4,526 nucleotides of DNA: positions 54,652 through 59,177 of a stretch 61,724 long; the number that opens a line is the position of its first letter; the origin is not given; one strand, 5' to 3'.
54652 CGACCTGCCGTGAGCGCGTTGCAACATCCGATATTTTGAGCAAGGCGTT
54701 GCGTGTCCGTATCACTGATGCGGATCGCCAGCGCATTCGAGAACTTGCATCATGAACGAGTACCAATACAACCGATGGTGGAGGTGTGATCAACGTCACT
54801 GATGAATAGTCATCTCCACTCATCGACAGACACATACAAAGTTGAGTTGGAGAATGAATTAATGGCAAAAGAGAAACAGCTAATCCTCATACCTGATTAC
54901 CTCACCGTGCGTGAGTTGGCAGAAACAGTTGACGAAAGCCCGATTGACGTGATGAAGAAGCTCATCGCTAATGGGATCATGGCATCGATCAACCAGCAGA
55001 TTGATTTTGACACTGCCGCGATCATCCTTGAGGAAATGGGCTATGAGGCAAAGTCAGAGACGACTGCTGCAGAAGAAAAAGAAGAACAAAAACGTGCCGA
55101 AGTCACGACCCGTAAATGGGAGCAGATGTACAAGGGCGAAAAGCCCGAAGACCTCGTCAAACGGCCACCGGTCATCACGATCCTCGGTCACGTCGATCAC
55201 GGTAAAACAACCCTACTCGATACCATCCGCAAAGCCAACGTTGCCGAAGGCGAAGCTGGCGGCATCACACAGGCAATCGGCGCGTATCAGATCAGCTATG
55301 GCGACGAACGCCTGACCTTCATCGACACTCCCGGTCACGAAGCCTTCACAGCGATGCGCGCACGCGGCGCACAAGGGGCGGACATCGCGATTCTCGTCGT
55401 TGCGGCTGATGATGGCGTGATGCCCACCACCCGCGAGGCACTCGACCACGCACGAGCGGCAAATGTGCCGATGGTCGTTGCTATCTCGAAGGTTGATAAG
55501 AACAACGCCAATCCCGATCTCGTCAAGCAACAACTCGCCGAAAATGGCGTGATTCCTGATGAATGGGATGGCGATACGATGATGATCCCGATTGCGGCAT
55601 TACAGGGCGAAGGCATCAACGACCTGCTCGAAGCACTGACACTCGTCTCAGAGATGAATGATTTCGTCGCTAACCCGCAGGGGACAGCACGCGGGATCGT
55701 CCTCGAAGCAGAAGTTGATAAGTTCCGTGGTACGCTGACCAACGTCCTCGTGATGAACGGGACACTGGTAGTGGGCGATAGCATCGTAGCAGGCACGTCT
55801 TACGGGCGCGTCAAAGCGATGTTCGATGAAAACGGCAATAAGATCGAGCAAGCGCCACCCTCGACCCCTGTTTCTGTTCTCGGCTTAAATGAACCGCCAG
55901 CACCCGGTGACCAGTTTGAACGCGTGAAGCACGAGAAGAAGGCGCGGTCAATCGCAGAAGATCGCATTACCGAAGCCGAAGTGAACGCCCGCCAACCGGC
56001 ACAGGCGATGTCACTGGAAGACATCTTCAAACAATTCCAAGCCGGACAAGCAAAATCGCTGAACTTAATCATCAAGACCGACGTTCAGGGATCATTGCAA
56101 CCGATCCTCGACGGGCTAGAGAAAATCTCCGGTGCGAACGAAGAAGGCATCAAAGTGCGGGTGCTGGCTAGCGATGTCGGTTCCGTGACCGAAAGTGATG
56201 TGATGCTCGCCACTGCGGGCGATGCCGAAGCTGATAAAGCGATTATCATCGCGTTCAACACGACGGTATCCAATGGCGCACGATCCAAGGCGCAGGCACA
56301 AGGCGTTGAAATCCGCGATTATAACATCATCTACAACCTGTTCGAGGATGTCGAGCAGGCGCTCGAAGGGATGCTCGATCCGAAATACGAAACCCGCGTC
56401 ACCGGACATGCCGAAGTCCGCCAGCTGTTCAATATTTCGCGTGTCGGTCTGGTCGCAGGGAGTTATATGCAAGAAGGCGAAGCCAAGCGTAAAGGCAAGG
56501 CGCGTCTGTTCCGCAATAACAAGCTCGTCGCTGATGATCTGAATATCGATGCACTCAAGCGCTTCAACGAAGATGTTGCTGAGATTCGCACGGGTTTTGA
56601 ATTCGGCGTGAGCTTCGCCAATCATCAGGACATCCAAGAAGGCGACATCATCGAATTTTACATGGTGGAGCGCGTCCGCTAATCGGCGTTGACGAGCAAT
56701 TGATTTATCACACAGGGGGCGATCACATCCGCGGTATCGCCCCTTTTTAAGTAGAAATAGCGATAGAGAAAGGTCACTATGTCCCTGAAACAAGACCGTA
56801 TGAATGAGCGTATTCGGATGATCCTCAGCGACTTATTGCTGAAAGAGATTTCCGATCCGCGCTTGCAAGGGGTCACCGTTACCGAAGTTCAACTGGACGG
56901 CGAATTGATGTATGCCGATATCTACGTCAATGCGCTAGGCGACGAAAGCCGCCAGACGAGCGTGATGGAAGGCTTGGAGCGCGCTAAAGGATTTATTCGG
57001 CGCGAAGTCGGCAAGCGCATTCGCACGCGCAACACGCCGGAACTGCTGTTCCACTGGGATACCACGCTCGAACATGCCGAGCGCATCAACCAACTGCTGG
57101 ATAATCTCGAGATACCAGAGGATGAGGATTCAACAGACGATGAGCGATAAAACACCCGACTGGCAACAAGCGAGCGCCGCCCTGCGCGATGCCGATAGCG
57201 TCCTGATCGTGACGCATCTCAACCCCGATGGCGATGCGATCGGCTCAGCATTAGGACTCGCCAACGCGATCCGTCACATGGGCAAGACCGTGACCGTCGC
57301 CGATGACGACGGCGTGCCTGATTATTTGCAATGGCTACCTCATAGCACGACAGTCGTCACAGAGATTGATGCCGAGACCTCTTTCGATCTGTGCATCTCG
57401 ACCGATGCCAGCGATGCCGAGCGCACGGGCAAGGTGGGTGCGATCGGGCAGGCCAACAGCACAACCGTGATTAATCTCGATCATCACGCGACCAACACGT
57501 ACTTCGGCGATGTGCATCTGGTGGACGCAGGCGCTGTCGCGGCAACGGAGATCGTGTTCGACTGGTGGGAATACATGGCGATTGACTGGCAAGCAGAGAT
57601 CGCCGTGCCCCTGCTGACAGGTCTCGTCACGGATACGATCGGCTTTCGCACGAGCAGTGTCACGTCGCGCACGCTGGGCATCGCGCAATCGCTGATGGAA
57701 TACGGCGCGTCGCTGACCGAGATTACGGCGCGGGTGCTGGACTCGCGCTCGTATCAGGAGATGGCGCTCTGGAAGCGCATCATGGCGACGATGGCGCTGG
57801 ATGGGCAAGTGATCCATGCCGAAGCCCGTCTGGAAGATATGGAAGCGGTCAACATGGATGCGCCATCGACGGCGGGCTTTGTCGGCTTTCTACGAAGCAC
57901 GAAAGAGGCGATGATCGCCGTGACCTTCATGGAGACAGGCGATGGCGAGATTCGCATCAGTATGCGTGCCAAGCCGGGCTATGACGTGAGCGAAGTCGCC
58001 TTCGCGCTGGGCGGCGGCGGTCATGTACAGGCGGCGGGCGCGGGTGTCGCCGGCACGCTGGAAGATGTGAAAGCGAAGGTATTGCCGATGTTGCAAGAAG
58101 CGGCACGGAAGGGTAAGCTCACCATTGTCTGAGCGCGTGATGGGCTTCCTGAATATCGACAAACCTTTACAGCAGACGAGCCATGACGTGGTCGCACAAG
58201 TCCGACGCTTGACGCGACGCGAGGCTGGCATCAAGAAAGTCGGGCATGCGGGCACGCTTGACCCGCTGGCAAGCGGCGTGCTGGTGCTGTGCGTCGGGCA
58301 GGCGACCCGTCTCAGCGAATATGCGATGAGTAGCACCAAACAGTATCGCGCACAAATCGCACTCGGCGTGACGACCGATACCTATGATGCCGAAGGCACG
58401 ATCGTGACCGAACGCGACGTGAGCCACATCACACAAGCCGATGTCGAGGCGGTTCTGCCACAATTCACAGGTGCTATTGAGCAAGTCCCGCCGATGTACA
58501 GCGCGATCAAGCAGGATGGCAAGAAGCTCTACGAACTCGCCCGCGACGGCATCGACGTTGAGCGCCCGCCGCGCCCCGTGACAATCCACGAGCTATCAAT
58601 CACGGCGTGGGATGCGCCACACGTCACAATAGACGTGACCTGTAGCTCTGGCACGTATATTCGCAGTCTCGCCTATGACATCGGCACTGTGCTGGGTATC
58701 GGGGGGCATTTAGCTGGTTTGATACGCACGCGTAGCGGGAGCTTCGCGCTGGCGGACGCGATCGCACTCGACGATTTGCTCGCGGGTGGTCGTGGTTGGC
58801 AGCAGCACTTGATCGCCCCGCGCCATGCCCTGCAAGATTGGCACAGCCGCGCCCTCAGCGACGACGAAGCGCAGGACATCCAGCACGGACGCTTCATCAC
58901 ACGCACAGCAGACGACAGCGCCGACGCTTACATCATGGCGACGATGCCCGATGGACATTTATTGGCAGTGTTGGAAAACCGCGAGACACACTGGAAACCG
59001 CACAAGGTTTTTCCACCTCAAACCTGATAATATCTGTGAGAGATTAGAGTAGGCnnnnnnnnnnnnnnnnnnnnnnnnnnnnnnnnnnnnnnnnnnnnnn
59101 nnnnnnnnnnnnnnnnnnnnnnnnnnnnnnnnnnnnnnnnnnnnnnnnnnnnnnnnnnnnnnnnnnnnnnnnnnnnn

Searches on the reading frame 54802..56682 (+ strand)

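Call 16: search_protein_families(library=pfam, proteins=[window:54802-56682:+], max_evalue=0.0001)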
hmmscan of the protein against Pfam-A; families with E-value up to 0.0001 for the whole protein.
window:54802-56682:+ (626 aa): 5 families
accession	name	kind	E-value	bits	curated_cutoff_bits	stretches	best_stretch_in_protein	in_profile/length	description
PF00009.33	GTP_EFTU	-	6.8e-38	130.6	26.5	1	124-280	5-183/188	Elongation factor Tu GTP binding domain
PF11987.13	IF-2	-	2.8e-34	118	27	1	397-518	4-117/117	Translation-initiation factor 2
PF22042.2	EF-G_D2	-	1.3e-24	86.5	27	1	296-373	2-82/84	Elongation factor G domain 2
PF04760.21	IF2_N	-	1.1e-12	47.9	25.3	1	32-82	2-53/53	Translation initiation factor IF-2, N-terminal region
PF01926.29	MMR_HSR1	-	1.1e-10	42.1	21.9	1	125-230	2-113/113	50S ribosome-binding GTPase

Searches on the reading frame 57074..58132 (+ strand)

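Call 16: search_protein_families(library=pfam, proteins=[window:57074-58132:+], max_evalue=0.0001)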
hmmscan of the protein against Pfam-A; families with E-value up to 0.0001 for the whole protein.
window:57074-58132:+ (352 aa): 2 families
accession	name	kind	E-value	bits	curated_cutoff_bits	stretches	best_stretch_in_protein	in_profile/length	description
PF01368.27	DHH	-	2.4e-14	54.1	28.1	1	43-182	2-123/125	DHH family, N-terminal domain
PF02272.25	DHHA1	-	1.1e-10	42.4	25.9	1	260-341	12-97/102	DHHA1 domain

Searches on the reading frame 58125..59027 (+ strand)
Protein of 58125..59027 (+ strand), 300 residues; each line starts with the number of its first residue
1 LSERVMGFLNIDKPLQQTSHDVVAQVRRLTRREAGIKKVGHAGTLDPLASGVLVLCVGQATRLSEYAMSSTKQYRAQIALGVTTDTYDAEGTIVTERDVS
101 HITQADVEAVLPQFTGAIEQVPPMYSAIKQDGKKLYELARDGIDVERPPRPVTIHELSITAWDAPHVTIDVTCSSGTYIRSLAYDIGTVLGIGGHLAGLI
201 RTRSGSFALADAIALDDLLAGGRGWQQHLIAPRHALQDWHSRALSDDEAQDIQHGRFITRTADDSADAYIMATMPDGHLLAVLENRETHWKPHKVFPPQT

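Call 16: search_protein_families(library=pfam, proteins=[window:58125-59027:+], max_evalue=0.0001)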
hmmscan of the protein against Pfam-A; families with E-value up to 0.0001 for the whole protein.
window:58125-59027:+ (300 aa): 3 families
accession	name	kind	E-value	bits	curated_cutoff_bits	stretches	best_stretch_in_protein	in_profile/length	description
PF01509.24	TruB_N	-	1.6e-62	210.7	27.3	1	31-179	1-149/149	TruB family pseudouridylate synthase (N terminal domain)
PF09142.17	TruB_C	-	2.5e-10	40.3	28.7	1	239-297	1-56/56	tRNA Pseudouridine synthase II, C terminal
PF16198.10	TruB_C_2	-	3e-10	40.5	29.3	1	180-221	1-42/66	tRNA pseudouridylate synthase B C-terminal domain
